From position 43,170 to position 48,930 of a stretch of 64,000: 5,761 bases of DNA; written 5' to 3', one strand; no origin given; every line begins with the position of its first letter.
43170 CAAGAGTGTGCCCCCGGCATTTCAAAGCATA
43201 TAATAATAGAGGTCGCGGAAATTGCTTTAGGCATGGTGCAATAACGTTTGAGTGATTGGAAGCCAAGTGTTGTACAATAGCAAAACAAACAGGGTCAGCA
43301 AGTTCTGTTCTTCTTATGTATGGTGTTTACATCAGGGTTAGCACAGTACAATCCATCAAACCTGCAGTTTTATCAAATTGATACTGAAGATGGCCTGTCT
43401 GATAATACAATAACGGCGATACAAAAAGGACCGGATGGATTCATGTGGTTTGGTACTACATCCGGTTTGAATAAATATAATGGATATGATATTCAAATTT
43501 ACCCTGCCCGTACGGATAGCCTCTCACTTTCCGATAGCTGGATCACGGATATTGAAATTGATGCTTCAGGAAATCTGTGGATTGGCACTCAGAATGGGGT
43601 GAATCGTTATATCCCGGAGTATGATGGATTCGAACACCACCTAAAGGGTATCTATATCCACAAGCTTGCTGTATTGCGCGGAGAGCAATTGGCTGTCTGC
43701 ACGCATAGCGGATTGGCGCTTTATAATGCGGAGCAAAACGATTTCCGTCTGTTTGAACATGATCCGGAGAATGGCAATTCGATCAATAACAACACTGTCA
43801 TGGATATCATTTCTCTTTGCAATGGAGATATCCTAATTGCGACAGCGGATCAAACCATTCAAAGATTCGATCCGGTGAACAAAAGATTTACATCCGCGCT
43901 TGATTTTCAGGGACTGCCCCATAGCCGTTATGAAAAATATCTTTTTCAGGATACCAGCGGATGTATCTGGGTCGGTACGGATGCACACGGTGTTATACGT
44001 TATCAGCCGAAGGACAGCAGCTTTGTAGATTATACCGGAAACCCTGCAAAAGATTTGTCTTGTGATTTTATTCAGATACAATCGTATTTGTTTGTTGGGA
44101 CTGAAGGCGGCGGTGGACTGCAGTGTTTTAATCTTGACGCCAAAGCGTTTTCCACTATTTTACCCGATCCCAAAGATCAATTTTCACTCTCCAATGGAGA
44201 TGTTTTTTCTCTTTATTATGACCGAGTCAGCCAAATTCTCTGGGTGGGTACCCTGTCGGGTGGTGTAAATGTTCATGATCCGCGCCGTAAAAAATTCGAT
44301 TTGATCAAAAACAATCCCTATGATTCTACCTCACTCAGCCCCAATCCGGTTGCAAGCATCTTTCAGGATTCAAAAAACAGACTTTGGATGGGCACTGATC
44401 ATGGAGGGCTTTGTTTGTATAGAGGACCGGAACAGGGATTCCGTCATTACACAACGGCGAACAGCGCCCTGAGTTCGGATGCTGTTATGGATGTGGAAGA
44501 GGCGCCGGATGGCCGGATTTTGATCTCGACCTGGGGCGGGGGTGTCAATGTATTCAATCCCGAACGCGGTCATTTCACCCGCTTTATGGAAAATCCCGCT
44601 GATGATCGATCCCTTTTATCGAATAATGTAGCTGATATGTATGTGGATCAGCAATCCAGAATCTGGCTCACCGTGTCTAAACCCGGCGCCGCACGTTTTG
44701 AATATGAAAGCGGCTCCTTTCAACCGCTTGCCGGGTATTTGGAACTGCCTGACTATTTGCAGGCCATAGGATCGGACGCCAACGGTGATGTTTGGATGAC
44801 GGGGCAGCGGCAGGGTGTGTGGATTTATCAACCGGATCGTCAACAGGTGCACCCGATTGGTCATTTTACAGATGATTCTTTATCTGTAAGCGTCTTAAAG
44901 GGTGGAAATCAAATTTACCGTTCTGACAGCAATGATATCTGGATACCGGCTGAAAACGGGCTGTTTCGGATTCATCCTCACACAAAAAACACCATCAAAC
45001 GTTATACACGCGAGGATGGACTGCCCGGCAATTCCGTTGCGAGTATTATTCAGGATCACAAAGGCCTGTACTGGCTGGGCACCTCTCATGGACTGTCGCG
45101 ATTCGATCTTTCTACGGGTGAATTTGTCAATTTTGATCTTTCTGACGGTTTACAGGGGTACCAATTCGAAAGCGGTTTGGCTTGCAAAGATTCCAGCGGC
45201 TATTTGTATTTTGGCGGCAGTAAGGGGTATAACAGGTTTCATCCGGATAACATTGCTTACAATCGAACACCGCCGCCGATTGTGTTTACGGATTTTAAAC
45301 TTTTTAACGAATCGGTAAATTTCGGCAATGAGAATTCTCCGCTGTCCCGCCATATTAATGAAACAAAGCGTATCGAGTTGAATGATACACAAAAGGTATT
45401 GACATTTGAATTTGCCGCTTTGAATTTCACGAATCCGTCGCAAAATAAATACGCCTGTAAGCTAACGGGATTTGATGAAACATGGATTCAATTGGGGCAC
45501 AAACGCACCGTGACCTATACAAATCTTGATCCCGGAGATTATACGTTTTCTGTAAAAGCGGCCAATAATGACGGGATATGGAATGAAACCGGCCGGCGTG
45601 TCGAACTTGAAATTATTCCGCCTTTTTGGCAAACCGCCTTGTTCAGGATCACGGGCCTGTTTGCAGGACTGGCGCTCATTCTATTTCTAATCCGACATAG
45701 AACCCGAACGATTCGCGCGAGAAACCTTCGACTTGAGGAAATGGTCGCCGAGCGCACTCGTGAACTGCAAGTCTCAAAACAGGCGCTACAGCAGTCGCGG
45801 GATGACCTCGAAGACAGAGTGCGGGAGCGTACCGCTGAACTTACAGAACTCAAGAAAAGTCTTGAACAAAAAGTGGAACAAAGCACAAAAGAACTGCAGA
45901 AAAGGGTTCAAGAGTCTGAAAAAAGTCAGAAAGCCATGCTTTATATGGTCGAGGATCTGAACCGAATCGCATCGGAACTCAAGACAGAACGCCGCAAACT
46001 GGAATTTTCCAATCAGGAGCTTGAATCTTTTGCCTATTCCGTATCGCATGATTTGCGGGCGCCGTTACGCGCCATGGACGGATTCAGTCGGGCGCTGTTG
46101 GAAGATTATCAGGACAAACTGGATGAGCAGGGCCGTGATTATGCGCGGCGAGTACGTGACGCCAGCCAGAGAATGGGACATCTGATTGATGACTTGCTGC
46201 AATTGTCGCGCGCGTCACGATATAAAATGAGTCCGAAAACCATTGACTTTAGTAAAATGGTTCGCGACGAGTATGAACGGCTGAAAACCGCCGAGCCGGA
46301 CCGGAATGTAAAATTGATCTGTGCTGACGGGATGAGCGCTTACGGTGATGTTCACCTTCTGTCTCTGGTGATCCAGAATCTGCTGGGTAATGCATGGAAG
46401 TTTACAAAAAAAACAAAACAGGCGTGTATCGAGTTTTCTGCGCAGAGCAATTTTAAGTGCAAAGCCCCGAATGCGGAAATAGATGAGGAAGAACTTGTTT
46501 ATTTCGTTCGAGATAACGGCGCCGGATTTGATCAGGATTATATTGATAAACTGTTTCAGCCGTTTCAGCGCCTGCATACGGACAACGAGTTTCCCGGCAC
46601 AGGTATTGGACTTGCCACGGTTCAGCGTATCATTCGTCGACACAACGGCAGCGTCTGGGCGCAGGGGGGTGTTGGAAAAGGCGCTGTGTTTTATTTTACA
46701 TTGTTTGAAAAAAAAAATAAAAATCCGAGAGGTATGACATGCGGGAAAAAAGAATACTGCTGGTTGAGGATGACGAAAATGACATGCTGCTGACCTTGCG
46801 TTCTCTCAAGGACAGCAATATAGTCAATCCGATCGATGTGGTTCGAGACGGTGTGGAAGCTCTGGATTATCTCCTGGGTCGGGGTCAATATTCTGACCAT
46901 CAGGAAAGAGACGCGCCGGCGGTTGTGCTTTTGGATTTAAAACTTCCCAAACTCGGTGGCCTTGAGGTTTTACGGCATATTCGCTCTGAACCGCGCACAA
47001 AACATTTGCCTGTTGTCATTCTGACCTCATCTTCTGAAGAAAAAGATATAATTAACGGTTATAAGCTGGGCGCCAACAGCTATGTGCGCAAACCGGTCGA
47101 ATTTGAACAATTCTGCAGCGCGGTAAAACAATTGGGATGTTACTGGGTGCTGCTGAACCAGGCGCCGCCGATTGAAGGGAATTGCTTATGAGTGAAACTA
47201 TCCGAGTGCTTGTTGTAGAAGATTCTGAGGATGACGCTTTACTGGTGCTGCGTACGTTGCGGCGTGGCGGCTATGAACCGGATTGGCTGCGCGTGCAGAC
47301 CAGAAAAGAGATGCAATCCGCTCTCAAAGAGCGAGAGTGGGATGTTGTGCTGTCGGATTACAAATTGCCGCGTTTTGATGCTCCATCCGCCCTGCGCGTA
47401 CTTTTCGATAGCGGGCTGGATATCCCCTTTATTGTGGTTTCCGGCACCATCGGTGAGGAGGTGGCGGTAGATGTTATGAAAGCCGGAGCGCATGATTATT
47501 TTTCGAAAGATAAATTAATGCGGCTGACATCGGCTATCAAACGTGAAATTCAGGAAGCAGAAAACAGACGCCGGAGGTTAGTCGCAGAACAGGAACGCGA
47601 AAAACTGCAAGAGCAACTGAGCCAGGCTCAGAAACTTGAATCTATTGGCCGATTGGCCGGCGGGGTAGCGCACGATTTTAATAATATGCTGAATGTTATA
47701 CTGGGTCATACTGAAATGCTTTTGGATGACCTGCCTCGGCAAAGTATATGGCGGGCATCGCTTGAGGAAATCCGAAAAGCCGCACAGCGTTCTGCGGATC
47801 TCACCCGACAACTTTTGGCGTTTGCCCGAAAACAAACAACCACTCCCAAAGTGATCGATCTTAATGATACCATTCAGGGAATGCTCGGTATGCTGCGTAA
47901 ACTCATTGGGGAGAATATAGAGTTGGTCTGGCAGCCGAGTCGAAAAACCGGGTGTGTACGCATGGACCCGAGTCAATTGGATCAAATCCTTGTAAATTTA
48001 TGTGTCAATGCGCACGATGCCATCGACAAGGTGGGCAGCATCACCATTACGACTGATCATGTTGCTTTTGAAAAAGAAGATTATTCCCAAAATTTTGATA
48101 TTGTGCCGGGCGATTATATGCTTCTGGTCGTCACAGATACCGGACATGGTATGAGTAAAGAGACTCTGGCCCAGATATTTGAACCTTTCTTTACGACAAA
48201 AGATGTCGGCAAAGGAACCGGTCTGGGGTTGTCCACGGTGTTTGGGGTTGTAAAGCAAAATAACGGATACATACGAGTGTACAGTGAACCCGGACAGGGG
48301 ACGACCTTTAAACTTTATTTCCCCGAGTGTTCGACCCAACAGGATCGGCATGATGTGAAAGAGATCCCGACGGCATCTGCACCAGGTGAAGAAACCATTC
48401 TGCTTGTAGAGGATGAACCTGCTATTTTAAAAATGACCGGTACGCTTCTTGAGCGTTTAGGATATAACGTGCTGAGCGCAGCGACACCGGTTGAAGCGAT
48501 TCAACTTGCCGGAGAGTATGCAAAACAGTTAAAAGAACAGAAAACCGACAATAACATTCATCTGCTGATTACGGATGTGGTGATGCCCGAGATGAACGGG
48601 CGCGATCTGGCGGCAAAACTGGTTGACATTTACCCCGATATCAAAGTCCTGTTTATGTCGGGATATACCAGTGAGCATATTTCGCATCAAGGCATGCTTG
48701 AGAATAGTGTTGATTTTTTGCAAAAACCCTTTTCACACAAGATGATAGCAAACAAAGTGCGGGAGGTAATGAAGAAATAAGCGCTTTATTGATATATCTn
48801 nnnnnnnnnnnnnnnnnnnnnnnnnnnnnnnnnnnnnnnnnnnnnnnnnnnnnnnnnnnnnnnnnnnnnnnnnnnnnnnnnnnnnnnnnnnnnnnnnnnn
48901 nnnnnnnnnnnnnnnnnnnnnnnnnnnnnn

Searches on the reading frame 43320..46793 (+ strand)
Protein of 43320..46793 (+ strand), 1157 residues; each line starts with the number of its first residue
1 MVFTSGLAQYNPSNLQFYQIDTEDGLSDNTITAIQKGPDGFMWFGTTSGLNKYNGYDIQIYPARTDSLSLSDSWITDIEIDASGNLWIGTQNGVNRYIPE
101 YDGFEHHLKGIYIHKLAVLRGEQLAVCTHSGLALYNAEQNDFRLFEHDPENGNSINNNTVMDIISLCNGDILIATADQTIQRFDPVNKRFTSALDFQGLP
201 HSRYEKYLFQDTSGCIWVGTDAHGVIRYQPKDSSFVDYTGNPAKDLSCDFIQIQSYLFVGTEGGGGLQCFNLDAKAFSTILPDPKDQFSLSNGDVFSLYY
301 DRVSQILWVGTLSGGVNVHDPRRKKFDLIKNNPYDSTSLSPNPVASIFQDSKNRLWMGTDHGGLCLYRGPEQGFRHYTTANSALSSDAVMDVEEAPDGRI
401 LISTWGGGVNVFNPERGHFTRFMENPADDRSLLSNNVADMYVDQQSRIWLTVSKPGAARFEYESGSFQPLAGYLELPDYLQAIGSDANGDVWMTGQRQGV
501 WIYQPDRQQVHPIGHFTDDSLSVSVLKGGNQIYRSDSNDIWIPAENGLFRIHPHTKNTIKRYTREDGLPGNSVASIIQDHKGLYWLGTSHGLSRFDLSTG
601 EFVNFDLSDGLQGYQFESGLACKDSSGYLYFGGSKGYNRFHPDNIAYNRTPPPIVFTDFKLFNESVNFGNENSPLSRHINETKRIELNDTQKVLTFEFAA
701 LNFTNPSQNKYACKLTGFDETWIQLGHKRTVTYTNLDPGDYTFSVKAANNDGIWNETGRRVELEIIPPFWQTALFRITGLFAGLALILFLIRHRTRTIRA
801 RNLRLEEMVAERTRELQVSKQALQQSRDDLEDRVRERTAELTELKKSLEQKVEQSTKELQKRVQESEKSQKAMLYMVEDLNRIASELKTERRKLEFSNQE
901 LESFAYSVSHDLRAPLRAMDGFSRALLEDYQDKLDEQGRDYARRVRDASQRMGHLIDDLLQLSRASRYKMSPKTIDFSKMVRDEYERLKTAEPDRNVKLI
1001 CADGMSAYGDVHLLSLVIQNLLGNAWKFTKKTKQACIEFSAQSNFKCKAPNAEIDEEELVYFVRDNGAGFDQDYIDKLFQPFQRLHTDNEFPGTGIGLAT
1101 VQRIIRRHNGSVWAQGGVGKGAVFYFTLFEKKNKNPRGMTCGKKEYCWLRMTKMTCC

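Call 12: search_protein_families(library=pfam, proteins=[window:43320-46793:+], max_evalue=0.001)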
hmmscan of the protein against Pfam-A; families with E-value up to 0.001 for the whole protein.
window:43320-46793:+ (1157 aa): 5 families
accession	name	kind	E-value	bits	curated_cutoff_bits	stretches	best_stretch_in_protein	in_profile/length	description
PF07494.17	Reg_prop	-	1.9e-31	104.5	20.4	1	338-360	1-23/24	Two component regulator propeller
PF02518.31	HATPase_c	-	2.6e-20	73.4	26.4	1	1009-1129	1-108/111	Histidine kinase-, DNA gyrase B-, and HSP90-like ATPase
PF07495.19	Y_Y_Y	-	8e-18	64.6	26.6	1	702-765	1-64/65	Y_Y_Y domain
PF00512.31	HisKA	-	1.6e-14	54.1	26.9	1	902-965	3-63/66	His Kinase A (phospho-acceptor) domain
PF08450.18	SGL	-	1.1e-05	25.7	26.3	0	399-453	52-104/246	SMP-30/Gluconolactonase/LRE-like region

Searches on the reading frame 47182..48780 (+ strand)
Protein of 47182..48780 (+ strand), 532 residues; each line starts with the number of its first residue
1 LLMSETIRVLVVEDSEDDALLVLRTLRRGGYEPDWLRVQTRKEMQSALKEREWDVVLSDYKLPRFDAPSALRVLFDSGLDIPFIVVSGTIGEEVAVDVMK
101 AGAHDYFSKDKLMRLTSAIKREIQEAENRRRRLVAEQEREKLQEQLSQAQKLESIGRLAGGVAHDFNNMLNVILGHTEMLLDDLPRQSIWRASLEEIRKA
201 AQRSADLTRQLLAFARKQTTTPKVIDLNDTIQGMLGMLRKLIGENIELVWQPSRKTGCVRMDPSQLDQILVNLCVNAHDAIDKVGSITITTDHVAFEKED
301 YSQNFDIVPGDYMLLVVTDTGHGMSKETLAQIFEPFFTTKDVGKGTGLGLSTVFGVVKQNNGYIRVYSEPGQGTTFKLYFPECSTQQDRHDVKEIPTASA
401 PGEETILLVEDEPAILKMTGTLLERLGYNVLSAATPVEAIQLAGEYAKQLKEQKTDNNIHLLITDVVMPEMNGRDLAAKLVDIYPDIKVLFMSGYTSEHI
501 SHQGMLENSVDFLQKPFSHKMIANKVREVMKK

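Call 12: search_protein_families(library=pfam, proteins=[window:47182-48780:+], max_evalue=0.001)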
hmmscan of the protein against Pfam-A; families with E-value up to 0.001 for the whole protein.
window:47182-48780:+ (532 aa): 3 families
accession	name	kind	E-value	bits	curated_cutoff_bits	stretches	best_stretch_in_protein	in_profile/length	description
PF00072.30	Response_reg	-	9.2e-32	110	30.2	2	406-526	1-110/111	Response regulator receiver domain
PF02518.31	HATPase_c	-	4.5e-21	75.8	26.4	1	262-382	2-109/111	Histidine kinase-, DNA gyrase B-, and HSP90-like ATPase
PF00512.31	HisKA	-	1.5e-09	38.2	26.9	1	156-219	3-65/66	His Kinase A (phospho-acceptor) domain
